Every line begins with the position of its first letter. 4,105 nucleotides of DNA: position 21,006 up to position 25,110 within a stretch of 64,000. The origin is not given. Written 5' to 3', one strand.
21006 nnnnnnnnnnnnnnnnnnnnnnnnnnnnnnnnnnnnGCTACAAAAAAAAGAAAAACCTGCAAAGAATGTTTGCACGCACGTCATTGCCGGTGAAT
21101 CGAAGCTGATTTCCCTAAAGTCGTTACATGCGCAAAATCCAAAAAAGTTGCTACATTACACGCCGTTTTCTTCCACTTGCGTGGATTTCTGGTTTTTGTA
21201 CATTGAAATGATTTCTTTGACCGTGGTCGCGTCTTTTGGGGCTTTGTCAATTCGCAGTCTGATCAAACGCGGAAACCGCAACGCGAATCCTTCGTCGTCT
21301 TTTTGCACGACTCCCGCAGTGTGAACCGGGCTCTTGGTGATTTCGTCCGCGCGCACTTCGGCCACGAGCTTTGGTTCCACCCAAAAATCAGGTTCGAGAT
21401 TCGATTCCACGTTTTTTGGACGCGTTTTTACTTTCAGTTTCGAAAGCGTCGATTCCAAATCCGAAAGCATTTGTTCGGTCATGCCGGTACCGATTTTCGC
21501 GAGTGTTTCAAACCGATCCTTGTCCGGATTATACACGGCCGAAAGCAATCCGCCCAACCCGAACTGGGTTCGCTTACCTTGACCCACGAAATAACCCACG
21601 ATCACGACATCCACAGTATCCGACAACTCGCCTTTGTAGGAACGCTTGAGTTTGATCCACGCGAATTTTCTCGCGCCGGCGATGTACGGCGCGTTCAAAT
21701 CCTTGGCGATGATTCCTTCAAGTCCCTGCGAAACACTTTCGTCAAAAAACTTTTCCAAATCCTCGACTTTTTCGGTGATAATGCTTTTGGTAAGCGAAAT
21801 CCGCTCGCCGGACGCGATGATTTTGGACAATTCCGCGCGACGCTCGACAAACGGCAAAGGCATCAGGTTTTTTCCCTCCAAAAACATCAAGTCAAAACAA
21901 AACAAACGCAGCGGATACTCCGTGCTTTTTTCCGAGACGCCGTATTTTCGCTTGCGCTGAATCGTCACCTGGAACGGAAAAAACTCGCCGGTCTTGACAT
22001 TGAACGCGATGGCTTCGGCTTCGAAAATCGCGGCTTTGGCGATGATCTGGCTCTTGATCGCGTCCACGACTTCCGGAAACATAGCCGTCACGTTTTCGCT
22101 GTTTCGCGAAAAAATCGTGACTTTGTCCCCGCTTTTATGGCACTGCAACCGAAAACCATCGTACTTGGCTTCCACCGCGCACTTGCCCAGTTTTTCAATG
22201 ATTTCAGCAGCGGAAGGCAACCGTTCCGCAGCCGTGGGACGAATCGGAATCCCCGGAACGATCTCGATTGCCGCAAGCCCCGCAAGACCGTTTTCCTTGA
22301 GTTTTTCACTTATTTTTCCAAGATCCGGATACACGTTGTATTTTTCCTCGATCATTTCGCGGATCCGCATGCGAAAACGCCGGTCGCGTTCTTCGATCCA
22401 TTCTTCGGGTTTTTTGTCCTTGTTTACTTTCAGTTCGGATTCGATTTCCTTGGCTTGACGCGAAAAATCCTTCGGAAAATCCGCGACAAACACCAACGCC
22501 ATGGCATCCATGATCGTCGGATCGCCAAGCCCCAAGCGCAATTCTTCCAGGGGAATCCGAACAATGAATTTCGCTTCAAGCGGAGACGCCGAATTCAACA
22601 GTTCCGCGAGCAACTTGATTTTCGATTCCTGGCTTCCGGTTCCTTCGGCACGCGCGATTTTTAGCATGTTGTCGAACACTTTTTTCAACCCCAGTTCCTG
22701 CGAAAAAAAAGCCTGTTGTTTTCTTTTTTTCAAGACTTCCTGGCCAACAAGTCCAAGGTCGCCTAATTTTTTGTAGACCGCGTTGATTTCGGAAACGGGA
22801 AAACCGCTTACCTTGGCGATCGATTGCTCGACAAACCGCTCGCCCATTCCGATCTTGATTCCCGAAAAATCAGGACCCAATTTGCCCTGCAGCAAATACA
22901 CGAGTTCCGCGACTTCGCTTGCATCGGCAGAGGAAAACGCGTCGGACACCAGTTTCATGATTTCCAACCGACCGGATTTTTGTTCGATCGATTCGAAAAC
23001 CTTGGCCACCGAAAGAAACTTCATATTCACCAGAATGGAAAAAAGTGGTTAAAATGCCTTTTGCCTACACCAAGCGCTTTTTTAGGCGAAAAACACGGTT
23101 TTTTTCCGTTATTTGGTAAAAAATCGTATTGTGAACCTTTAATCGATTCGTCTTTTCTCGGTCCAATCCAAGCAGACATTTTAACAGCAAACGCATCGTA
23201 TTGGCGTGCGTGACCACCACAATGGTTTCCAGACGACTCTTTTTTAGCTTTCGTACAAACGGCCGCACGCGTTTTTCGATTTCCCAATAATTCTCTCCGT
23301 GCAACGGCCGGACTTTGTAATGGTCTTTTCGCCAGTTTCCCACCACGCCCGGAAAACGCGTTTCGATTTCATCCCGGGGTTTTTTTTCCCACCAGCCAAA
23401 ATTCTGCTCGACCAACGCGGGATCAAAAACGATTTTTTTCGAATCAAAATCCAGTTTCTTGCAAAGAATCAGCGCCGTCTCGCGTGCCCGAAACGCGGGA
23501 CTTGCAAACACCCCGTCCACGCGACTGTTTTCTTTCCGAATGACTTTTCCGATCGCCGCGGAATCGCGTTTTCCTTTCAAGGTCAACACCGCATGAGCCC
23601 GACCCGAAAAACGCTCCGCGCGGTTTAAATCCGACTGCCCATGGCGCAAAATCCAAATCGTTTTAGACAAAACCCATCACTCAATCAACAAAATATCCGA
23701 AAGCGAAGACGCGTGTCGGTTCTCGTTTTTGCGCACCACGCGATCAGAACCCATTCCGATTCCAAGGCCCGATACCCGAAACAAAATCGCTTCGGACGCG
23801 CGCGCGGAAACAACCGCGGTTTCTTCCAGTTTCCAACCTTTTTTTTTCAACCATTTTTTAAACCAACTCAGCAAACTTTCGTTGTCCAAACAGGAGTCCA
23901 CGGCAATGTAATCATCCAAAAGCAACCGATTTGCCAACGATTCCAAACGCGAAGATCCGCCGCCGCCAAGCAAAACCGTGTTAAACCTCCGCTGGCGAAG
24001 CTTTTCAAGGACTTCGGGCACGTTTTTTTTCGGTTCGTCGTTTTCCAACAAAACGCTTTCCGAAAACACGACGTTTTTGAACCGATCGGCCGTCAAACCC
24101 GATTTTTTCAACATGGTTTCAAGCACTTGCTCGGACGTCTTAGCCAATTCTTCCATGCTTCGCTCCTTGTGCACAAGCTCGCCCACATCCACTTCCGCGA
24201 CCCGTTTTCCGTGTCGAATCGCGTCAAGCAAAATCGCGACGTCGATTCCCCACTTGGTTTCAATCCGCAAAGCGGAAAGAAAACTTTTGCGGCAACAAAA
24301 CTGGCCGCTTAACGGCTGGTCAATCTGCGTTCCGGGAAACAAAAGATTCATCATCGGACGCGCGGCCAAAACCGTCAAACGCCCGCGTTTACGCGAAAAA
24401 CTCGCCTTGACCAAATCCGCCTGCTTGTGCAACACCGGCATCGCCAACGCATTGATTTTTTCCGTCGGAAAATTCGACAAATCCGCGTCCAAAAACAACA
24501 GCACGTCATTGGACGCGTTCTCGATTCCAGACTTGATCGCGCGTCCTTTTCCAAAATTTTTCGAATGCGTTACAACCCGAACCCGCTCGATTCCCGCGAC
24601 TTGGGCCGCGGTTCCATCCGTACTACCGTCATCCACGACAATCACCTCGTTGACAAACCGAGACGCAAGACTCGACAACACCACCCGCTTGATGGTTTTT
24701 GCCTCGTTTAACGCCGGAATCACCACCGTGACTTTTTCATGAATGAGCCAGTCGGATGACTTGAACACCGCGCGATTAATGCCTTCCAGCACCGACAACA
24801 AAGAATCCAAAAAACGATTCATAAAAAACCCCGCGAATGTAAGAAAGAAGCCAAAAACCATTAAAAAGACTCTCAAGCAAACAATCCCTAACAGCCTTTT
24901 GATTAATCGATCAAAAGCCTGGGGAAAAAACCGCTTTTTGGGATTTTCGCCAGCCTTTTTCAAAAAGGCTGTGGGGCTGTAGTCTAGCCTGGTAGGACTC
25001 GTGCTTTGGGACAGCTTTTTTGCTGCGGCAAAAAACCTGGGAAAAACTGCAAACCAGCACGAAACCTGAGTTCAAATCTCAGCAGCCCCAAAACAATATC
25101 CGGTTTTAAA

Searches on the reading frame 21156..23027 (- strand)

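Call 29: search_protein_families(library=pfam, proteins=[window:21156-23027:-], max_evalue=0.00001)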
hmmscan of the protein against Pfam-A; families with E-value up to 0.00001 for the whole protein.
window:21156-23027:- (623 aa): 3 families
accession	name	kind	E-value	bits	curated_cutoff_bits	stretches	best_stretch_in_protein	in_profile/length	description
PF01068.26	DNA_ligase_A_M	-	9.6e-53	179.3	26.2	1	264-461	1-204/204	ATP dependent DNA ligase domain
PF04675.19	DNA_ligase_A_N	-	2e-41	142.5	24.6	1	4-177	2-174/174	DNA ligase N terminus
PF04679.21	DNA_ligase_A_C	-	6.4e-21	75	27.5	1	490-595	4-94/94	ATP dependent DNA ligase C terminal region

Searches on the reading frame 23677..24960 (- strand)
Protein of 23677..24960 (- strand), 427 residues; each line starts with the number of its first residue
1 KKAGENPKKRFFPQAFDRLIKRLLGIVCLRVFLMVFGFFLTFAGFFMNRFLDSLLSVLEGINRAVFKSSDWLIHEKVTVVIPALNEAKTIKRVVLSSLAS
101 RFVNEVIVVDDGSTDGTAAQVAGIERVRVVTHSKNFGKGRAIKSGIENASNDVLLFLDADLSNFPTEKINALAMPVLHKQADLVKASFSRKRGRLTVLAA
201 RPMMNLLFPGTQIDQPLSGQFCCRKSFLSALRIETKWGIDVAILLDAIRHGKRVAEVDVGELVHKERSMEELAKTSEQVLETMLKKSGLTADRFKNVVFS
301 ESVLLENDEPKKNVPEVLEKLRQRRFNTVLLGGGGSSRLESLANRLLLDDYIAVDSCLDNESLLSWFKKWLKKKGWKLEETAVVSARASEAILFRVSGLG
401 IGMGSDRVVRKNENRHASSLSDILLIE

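Call 29: search_protein_families(library=pfam, proteins=[window:23677-24960:-], max_evalue=0.00001)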
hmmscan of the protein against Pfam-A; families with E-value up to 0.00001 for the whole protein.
window:23677-24960:- (427 aa): 5 families
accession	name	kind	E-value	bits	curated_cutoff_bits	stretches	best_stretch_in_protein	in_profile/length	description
PF00535.33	Glycos_transf_2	-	4.2e-26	92.3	23.3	1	78-194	1-121/168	Glycosyl transferase family 2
PF13641.12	Glyco_tranf_2_3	-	3.3e-08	34.3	27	1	77-160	3-96/230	Glycosyltransferase like family 2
PF10111.15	Glyco_tranf_2_2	-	6.4e-08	32.8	27.3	1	78-160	1-91/276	Glycosyltransferase like family 2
PF21969.2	MGS_GT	-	1.5e-06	28.3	27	1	121-261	62-213/239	Mannosylglycerate synthase, GT domain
PF13704.12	Glyco_tranf_2_4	-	8.2e-06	26.7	27.5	0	85-160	2-81/98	Glycosyl transferase family 2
